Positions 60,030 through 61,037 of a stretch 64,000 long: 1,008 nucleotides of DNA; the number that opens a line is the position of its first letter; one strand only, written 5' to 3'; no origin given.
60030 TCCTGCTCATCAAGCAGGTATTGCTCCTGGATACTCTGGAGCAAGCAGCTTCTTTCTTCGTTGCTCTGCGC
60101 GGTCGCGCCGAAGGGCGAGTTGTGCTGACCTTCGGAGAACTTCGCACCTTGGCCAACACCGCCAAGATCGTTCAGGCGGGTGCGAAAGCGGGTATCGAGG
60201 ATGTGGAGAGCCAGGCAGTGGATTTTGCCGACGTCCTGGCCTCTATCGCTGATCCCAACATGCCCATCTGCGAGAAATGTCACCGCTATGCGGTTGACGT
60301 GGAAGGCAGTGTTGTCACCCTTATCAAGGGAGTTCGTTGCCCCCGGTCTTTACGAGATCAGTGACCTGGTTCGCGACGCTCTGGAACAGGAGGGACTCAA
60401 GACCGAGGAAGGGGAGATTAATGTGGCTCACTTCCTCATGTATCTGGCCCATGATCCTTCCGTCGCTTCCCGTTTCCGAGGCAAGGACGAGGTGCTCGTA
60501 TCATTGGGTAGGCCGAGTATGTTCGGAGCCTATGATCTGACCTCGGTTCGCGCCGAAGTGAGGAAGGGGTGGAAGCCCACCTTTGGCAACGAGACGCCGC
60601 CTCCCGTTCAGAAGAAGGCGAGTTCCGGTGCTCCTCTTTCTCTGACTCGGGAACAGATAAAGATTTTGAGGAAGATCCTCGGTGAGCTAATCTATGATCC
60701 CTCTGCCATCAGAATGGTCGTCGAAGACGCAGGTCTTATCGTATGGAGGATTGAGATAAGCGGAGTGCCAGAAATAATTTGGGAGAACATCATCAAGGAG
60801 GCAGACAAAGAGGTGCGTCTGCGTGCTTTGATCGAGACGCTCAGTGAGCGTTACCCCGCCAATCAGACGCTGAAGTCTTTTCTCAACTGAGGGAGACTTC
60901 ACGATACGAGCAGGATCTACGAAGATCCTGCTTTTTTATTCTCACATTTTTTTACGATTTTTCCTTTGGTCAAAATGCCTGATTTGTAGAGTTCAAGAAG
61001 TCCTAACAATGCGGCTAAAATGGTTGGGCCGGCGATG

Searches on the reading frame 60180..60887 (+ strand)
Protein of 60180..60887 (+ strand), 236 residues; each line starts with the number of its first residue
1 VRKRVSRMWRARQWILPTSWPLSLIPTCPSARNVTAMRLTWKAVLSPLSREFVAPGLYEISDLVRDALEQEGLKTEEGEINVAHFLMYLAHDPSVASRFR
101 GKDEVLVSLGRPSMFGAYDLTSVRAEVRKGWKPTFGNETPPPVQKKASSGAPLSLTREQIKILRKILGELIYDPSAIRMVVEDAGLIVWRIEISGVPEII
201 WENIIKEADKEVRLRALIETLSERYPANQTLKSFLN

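Call 18: search_protein_families(library=pfam, proteins=[window:60180-60887:+], max_evalue=0.01)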
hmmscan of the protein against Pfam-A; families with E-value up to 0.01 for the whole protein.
window:60180-60887:+ (236 aa): 1 family
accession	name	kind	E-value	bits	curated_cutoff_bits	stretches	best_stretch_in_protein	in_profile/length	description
PF19955.5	EAD1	-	4.1e-11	43.6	24.2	1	154-234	2-85/90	Effector-associated domain 1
